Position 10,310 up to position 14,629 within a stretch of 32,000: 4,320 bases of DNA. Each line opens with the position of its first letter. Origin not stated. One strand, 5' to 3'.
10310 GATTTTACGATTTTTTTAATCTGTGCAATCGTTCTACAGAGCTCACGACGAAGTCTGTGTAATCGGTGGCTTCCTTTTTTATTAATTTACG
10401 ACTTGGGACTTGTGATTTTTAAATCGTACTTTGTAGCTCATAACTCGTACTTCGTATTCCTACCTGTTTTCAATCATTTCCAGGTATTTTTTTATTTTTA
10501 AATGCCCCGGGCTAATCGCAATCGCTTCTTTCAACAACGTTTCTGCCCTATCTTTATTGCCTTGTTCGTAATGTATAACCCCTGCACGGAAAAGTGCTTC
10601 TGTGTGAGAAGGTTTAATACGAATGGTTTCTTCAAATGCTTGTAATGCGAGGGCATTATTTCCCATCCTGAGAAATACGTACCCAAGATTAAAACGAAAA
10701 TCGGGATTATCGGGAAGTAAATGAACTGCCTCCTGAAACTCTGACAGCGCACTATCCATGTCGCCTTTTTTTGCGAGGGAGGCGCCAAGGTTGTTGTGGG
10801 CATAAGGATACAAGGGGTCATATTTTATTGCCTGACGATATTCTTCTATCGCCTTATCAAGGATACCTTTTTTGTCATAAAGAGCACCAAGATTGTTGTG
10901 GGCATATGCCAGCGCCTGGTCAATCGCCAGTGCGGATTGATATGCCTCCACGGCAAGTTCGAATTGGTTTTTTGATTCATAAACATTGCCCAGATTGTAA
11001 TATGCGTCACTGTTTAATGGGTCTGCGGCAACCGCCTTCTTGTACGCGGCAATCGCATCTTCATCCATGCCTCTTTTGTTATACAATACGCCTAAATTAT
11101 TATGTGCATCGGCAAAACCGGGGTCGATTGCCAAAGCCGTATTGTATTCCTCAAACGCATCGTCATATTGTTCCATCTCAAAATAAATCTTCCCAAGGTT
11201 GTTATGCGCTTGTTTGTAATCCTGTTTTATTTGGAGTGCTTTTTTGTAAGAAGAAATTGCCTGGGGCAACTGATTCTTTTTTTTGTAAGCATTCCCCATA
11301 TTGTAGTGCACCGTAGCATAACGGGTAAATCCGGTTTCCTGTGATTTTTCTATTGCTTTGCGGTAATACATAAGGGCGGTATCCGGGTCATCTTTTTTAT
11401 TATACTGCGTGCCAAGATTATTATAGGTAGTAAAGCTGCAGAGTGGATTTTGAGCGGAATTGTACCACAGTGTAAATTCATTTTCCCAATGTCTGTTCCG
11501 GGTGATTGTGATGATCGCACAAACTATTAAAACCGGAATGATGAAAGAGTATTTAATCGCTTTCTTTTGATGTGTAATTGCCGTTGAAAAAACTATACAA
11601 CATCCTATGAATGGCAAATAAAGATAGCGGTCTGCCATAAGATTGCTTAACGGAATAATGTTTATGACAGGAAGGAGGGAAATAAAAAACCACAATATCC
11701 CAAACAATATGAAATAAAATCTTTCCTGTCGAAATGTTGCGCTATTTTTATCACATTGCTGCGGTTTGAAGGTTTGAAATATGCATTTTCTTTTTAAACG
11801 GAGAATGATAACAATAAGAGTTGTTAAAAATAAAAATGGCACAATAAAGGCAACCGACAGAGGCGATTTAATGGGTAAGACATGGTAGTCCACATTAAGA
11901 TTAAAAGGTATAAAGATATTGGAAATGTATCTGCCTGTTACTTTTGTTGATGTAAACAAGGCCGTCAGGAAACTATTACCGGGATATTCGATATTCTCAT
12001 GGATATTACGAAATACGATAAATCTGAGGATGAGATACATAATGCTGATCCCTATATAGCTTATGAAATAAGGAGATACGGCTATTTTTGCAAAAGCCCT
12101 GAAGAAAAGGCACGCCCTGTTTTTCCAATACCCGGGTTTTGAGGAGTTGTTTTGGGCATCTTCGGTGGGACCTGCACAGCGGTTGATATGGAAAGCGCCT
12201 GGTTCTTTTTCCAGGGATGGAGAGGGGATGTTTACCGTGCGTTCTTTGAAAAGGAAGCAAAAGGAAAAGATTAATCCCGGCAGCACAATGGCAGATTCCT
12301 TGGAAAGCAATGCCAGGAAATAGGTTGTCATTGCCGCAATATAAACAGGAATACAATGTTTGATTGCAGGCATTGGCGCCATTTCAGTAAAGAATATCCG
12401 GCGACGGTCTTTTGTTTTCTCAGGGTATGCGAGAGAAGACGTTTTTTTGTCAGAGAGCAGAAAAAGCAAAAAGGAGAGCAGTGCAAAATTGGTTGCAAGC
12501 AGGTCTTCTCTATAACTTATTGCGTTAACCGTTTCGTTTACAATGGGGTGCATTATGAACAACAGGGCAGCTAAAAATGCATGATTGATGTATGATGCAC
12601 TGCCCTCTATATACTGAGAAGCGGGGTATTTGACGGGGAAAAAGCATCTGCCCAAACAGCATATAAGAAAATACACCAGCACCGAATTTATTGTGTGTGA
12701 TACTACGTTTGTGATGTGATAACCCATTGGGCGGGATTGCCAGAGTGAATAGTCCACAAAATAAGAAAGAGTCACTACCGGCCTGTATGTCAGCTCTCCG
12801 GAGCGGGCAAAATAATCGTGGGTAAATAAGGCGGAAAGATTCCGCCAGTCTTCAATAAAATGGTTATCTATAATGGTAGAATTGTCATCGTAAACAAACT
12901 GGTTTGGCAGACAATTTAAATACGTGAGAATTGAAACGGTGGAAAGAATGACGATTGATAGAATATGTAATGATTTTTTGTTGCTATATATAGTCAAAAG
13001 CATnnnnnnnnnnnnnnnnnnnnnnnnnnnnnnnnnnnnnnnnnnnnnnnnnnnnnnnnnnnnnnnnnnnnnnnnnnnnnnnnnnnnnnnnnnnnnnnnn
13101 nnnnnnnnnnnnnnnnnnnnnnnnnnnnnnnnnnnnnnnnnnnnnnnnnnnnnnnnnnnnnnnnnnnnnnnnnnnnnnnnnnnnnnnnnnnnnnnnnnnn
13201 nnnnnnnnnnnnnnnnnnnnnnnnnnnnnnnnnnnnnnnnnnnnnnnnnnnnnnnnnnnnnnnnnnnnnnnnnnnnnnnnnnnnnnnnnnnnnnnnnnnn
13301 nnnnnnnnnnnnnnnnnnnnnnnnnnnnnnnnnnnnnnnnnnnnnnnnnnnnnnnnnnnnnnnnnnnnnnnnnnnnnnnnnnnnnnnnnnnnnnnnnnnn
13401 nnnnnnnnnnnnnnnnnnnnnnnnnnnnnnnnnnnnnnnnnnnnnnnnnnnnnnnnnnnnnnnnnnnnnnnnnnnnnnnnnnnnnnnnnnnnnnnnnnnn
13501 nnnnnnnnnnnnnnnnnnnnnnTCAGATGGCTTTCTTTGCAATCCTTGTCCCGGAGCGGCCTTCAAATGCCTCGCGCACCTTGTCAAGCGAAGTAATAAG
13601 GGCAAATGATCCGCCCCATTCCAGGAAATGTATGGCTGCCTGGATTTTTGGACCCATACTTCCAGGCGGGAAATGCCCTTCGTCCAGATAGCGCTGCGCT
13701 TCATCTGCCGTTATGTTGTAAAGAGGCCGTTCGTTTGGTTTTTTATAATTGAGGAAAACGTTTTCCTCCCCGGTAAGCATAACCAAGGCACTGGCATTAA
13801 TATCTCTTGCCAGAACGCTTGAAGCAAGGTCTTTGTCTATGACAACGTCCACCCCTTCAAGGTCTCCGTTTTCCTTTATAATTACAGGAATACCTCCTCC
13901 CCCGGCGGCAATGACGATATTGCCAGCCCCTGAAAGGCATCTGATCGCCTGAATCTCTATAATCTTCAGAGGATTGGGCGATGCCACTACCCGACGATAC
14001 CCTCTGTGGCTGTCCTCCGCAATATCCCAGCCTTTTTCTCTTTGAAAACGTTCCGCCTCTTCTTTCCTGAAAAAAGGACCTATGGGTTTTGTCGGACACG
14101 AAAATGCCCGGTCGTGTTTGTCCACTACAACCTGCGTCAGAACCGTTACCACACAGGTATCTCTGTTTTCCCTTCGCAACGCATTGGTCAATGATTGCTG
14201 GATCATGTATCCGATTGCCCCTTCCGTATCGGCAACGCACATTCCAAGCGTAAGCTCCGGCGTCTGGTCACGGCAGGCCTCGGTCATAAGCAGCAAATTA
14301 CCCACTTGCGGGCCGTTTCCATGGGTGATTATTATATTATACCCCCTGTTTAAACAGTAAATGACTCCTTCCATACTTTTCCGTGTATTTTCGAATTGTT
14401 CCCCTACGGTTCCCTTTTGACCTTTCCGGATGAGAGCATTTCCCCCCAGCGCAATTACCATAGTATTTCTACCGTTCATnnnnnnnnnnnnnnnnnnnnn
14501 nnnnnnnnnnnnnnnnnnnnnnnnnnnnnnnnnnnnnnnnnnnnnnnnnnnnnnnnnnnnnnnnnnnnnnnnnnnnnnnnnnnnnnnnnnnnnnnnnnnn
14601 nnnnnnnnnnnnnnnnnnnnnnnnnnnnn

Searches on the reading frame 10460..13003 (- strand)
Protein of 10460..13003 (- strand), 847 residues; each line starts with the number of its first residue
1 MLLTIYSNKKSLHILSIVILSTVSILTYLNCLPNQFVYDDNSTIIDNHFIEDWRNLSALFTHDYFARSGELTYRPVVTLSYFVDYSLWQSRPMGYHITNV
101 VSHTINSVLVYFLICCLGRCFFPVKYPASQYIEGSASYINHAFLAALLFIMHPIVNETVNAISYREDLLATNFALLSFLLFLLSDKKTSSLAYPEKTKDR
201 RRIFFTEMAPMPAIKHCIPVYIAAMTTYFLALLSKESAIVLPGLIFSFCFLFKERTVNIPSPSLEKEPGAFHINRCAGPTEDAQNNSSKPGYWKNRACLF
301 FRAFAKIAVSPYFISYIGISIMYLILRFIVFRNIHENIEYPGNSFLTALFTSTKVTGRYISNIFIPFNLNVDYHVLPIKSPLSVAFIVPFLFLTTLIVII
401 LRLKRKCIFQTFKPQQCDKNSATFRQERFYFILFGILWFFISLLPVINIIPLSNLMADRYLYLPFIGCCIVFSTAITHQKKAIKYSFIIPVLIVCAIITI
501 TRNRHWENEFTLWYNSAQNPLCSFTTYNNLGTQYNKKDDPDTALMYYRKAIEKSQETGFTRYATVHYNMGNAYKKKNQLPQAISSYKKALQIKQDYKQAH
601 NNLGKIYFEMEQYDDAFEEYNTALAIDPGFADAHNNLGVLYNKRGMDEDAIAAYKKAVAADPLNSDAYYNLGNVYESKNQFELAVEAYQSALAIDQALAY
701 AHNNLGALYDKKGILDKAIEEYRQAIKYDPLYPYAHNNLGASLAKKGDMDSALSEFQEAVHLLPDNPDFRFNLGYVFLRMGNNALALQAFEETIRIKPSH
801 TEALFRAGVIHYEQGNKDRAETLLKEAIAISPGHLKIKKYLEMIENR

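Call 69: search_protein_families(library=pfam, proteins=[window:10460-13003:-], max_evalue=0.001)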
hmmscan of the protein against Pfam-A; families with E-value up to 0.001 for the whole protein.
window:10460-13003:- (847 aa): 22 families
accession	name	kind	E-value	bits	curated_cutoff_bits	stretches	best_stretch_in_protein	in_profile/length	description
PF00515.34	TPR_1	-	4.4e-65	213.5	27.8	7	666-695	2-31/34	Tetratricopeptide repeat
PF13414.12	TPR_11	-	2.6e-59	197.1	26.8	6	604-643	1-40/42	TPR repeat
PF07719.23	TPR_2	-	4.5e-55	179.7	27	7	599-629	3-33/34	Tetratricopeptide repeat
PF13181.12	TPR_8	-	1e-45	150.4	25.7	4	666-696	2-32/34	Tetratricopeptide repeat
PF13431.12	TPR_17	-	4.2e-42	139.3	24.4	2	653-685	1-33/34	Tetratricopeptide repeat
PF13424.12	TPR_12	-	2.1e-40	137.2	30.1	6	524-594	3-76/77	Tetratricopeptide repeat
PF13432.12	TPR_16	-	1.7e-39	134.3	32.7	5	772-833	2-63/65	Tetratricopeptide repeat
PF14559.12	TPR_19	-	8.1e-30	103.4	25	5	608-670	2-63/68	Tetratricopeptide repeat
PF13176.12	TPR_7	-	4.3e-26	89.2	27.9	0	667-696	1-30/36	Tetratricopeptide repeat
PF13428.12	TPR_14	-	2.6e-24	83.6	23.5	0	633-673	3-43/44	Tetratricopeptide repeat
PF13174.12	TPR_6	-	4e-23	80.9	26.3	0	802-832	1-31/33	Tetratricopeptide repeat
PF13374.12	TPR_10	-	1.3e-19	69.9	27.5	0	808-830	9-31/42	Tetratricopeptide repeat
PF13371.12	TPR_9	-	1.6e-11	44.5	35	0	740-800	2-62/73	Tetratricopeptide repeat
PF17874.7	TPR_MalT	-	4.5e-11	43.1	45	0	518-625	34-150/336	MalT-like TPR region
PF23914.1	TPR_CcmH_CycH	-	2.5e-09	37.6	42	0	656-766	41-154/158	Cytochrome c-type biogenesis protein H TPR domain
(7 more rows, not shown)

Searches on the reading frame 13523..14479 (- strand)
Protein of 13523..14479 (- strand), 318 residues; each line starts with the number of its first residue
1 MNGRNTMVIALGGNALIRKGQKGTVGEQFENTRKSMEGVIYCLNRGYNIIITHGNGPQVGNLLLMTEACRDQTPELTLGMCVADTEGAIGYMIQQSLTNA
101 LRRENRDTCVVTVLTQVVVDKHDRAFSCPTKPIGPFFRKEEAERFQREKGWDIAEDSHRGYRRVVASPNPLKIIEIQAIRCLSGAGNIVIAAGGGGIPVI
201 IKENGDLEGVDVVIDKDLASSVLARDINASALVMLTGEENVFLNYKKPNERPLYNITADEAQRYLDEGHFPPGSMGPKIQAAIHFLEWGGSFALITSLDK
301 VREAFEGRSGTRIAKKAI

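Call 69: search_protein_families(library=pfam, proteins=[window:13523-14479:-], max_evalue=0.001)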
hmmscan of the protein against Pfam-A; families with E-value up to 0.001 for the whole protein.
window:13523-14479:- (318 aa): 1 family
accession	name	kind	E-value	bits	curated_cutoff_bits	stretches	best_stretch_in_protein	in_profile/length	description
PF00696.33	AA_kinase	-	2.1e-17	64.1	24.9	1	6-290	2-227/234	Amino acid kinase family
